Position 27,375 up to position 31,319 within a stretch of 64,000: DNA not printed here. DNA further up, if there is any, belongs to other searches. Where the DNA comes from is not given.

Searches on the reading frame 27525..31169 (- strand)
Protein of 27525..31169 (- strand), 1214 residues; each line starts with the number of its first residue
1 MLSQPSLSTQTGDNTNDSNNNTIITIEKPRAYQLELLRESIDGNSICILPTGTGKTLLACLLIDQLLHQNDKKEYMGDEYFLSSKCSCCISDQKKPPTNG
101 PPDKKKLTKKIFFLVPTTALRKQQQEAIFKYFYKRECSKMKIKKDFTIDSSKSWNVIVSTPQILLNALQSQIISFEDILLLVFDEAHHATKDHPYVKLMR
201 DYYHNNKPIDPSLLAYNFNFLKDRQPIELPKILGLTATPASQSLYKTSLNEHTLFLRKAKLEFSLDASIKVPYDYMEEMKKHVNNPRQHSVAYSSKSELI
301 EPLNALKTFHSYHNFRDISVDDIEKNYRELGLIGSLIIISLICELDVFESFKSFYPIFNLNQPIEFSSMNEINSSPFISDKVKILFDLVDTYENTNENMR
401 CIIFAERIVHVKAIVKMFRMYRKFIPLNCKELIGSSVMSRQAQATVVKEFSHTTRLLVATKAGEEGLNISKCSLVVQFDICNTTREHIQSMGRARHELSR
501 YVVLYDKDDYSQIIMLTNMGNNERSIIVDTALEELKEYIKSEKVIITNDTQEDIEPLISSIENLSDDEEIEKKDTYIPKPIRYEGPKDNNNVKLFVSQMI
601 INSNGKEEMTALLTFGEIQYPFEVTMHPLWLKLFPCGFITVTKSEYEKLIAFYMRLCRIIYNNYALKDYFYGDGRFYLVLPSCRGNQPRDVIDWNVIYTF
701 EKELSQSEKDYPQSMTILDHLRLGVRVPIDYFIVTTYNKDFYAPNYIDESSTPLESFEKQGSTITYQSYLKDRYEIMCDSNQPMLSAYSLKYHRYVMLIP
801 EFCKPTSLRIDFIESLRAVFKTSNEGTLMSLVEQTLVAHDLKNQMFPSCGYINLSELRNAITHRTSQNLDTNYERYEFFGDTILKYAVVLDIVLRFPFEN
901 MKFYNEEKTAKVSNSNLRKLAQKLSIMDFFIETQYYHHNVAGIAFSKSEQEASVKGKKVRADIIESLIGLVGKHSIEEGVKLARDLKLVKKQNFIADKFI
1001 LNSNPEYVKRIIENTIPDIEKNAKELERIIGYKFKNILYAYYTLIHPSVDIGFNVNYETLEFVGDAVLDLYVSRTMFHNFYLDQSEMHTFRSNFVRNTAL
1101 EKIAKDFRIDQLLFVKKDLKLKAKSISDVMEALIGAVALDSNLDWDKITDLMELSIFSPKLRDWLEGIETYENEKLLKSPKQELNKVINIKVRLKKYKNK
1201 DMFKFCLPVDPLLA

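Call 11: search_protein_families(library=pfam, proteins=[window:27525-31169:-], max_evalue=0.001)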
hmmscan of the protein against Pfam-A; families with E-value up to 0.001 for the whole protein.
window:27525-31169:- (1214 aa): 6 families
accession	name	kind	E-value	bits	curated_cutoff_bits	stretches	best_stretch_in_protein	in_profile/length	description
PF00636.31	Ribonuclease_3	-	3.7e-33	114.8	27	2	1058-1141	1-101/102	Ribonuclease III domain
PF14622.11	Ribonucleas_3_3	-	7.5e-25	88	35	2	1043-1142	8-112/128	Ribonuclease-III-like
PF04851.21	ResIII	-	3.3e-18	66.6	22.5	1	28-240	3-163/164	Type III restriction enzyme, res subunit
PF00270.35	DEAD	-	5.9e-16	59.1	26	1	32-242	3-162/167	DEAD/DEAH box helicase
PF00271.37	Helicase_C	-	2.4e-15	57.2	23.5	1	381-494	2-106/110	Helicase conserved C-terminal domain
PF02170.28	PAZ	-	7e-09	36.1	28.8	1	733-821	29-111/123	PAZ domain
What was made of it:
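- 27525..31169 (-): Dicer-like gene (1214 aa, single exon); upstream divergent neighbour. Pfam ResIII/DEAD, Helicase_C, PAZ and two RNase III domains (call 11).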

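Call 38: list_cluster_members(proteins=[window:27525-31169:-])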
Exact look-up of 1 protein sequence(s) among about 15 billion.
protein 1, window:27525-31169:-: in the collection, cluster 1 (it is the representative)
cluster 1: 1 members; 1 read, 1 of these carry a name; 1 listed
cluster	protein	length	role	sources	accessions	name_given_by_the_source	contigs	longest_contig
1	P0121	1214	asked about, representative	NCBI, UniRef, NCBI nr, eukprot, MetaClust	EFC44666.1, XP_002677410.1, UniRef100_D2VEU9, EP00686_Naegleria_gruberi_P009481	hypothetical protein NAEGRDRAFT_48963 [Naegleria gruberi] | Uncharacterized protein n=1 Tax=Naegleria gruberi TaxID=5762 RepID=D2VEU9_NAEGR | uncharacterized protein NAEGRDRAFT_48963 [Naegleria gruberi]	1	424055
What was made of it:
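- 27525..31169 (-): The exact product is XP_002677410.1 / D2VEU9, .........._48963 (call 38).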
